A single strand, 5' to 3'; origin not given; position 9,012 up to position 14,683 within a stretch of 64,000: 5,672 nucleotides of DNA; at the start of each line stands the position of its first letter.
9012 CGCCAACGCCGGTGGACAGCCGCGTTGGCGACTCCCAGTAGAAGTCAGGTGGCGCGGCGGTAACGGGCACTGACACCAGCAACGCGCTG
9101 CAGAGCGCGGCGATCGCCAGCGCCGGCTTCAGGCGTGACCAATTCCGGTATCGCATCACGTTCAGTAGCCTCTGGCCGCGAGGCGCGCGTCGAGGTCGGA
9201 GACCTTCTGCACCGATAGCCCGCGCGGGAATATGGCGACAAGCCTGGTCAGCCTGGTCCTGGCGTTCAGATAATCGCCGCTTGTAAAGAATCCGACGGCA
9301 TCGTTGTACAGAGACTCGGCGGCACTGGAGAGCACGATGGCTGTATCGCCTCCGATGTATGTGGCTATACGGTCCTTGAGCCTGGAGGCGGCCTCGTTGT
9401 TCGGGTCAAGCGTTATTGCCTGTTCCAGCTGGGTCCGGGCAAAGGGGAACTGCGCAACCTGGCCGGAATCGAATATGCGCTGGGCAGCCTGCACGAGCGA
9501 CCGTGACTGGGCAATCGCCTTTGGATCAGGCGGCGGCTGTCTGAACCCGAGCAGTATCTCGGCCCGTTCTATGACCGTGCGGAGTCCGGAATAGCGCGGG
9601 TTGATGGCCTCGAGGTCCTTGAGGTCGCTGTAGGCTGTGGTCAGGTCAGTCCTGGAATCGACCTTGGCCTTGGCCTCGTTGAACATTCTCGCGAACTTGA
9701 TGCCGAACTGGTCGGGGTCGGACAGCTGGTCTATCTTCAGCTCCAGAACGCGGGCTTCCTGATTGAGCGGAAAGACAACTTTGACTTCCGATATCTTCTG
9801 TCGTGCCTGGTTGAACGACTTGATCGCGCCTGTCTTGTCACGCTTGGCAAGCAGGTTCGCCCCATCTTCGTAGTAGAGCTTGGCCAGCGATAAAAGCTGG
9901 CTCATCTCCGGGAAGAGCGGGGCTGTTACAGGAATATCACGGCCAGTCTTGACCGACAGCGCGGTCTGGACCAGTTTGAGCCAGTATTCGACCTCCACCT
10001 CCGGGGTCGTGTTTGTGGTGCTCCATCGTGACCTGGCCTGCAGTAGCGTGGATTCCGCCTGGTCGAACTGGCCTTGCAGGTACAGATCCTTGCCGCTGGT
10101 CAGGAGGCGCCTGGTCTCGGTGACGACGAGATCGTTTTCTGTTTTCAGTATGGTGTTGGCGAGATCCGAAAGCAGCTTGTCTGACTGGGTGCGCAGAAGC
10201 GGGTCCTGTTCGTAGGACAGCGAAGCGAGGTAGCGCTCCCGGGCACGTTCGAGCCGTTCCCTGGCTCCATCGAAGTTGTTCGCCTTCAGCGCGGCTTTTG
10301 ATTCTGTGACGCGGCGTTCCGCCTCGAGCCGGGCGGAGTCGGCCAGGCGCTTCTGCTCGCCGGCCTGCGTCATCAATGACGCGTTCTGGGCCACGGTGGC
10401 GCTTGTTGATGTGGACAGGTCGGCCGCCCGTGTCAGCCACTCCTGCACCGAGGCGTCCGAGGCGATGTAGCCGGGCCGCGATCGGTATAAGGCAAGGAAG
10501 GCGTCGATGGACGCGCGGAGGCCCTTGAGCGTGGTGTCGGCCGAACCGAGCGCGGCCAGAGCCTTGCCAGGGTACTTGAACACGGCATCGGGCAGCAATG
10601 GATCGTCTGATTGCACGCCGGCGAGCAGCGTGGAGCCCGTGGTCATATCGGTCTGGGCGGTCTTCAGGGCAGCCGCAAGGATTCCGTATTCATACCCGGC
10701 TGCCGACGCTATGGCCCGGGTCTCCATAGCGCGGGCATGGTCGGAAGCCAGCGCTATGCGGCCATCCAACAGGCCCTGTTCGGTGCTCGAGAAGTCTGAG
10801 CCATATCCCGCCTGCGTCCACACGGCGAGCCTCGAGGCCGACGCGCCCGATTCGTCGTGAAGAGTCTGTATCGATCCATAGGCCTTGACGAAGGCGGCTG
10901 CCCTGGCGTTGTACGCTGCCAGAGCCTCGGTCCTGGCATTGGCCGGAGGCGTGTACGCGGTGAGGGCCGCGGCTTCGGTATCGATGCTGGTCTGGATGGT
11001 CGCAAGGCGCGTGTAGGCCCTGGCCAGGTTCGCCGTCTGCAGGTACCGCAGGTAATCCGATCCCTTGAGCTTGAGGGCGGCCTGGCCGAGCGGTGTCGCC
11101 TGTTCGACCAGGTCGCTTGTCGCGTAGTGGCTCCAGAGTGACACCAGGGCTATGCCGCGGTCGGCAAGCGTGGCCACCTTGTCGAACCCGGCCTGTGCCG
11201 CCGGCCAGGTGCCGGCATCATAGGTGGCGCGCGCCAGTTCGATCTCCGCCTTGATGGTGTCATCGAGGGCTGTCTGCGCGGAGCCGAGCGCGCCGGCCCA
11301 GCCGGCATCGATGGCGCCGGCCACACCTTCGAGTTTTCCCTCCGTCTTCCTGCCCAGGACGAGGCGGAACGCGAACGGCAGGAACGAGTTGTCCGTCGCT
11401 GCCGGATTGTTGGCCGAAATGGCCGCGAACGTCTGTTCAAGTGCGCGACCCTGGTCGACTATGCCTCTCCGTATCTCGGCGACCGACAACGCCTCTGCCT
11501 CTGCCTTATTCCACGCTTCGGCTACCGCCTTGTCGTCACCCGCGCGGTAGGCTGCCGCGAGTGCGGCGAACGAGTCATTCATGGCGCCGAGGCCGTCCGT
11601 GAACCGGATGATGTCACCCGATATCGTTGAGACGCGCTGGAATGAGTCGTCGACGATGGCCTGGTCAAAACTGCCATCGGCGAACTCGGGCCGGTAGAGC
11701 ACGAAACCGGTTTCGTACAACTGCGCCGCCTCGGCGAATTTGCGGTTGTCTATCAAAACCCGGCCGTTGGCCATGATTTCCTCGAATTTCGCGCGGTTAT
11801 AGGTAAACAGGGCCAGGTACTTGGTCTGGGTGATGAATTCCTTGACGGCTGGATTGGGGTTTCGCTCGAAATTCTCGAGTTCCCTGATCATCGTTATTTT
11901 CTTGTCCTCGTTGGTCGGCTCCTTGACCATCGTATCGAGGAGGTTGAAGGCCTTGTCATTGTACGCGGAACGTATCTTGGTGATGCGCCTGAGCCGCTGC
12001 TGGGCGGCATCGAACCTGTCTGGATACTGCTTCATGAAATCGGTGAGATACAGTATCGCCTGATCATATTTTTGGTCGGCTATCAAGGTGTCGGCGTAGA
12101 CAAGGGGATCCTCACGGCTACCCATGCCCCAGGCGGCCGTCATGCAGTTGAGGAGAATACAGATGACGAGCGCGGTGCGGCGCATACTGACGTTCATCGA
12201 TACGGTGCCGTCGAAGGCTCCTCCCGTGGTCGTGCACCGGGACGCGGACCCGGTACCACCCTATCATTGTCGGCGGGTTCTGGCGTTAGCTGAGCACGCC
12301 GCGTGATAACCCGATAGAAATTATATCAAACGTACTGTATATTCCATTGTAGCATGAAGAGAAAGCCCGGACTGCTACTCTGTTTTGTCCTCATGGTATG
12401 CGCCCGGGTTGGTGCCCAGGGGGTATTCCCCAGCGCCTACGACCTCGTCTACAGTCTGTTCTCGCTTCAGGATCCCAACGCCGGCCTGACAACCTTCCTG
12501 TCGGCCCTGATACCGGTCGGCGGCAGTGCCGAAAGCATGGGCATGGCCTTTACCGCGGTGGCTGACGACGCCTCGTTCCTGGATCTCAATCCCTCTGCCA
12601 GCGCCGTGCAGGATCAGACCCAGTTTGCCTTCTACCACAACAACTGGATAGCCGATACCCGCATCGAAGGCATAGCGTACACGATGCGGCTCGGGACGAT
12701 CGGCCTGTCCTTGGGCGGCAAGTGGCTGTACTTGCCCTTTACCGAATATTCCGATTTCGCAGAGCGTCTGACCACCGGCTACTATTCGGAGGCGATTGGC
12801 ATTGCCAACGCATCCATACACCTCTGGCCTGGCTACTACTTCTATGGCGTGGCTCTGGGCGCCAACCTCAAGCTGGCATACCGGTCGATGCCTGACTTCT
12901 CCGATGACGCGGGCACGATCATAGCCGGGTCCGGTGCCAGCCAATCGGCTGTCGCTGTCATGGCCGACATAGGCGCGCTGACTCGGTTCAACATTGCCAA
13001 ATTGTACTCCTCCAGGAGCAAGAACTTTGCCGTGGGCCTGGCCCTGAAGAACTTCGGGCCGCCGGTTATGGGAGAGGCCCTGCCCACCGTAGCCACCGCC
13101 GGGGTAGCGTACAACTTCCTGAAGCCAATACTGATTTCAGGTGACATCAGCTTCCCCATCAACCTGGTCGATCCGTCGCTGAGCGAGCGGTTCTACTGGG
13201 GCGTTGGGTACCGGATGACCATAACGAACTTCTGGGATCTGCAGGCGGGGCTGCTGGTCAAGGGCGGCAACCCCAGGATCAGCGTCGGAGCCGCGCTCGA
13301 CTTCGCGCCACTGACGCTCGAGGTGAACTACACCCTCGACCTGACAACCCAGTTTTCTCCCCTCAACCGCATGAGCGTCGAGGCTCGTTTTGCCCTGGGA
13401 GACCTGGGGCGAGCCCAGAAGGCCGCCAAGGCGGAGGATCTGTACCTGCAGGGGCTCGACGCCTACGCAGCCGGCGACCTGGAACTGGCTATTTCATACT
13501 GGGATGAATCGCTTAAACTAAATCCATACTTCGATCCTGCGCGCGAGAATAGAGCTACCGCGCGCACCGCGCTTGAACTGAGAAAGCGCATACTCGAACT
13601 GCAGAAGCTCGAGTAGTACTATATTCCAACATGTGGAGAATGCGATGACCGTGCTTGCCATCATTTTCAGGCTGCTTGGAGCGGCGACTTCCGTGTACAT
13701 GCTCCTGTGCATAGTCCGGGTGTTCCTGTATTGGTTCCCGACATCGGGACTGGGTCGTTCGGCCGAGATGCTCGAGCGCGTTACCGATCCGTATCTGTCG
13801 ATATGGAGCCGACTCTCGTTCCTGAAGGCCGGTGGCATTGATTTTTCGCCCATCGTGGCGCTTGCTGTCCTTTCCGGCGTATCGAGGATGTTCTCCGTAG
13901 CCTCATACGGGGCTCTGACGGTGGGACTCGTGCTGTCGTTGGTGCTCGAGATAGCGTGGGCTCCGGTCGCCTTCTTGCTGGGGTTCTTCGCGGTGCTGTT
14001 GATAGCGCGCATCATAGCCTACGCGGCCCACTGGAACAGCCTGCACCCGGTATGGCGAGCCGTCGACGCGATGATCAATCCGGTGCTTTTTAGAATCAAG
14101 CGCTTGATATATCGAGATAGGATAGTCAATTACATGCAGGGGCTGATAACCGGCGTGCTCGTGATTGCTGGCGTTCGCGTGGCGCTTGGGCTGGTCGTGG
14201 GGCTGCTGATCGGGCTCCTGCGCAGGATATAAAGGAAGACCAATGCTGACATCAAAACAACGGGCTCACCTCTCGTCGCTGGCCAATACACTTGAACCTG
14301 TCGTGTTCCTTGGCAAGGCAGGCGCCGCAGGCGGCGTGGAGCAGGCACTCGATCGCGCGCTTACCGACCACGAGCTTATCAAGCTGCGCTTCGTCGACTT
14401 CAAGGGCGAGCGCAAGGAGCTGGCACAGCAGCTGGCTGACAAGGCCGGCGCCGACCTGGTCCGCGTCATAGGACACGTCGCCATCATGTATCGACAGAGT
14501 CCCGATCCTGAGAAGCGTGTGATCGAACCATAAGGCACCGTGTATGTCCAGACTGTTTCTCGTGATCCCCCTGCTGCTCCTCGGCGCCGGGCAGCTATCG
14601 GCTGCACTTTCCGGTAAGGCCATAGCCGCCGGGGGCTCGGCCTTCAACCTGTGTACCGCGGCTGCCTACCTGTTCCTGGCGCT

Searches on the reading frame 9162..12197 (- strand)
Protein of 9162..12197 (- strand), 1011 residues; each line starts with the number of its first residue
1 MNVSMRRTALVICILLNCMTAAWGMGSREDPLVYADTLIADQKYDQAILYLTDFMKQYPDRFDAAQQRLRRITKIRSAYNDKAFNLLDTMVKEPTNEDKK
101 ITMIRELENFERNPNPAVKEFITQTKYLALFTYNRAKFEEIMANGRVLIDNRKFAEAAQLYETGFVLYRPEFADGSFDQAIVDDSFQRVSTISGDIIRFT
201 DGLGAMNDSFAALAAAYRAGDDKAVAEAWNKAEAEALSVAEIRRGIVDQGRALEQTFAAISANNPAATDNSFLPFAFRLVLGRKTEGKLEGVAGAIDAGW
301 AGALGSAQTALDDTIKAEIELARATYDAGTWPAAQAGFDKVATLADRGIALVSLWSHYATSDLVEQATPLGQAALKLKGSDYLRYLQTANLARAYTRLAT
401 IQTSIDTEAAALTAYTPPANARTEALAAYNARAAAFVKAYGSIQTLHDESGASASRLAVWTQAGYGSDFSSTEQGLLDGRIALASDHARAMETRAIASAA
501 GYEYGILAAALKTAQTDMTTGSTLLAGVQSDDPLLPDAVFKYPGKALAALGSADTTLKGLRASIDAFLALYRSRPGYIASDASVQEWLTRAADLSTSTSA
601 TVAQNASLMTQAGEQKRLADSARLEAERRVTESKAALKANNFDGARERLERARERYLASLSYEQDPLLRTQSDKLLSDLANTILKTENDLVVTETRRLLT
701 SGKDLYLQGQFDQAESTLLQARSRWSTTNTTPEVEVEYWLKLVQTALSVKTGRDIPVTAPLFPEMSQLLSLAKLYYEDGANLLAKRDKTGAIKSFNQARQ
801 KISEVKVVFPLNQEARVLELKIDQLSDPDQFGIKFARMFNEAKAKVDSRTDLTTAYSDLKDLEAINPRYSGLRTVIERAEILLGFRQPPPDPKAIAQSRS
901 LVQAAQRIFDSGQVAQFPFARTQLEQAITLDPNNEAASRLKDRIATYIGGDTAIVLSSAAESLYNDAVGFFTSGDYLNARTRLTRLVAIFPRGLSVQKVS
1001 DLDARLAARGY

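Call 85: search_protein_families(library=pfam, proteins=[window:9162-12197:-], max_evalue=0.001)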
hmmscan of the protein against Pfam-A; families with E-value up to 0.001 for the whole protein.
window:9162-12197:- (1011 aa): 1 family
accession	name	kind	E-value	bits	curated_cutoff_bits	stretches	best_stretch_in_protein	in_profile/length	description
PF04010.18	DUF357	-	4.8e-05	23.7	29.4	0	741-796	4-58/73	Protein of unknown function (DUF357)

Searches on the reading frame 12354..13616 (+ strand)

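Call 85: search_protein_families(library=pfam, proteins=[window:12354-13616:+], max_evalue=0.001)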
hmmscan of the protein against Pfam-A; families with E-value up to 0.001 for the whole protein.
window:12354-13616:+ (420 aa): 2 families
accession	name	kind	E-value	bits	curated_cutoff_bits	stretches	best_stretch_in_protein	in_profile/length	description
PF03687.19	UPF0164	-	2.8e-52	178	21.4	1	46-319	39-321/325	Uncharacterised protein family (UPF0164)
PF07719.23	TPR_2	-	0.00034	21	27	1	360-391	1-32/34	Tetratricopeptide repeat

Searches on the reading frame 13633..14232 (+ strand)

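Call 85: search_protein_families(library=pfam, proteins=[window:13633-14232:+], max_evalue=0.001)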
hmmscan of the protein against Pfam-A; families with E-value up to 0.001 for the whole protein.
window:13633-14232:+ (199 aa): 1 family
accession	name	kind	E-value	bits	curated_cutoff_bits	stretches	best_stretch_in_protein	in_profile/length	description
PF02325.22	YGGT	-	3.2e-17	63.1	27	1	19-84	4-67/70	YGGT family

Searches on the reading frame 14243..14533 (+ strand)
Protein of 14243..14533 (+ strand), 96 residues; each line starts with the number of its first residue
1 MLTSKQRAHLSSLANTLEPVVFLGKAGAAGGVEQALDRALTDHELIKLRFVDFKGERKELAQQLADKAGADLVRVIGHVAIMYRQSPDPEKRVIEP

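Call 85: search_protein_families(library=pfam, proteins=[window:14243-14533:+], max_evalue=0.001)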
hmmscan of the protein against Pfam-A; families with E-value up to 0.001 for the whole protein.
window:14243-14533:+ (96 aa): 1 family
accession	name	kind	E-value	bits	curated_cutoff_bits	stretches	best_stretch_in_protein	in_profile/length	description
PF01985.26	CRS1_YhbY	-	3.4e-23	82.2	27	1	2-84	1-84/84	CRS1 / YhbY (CRM) domain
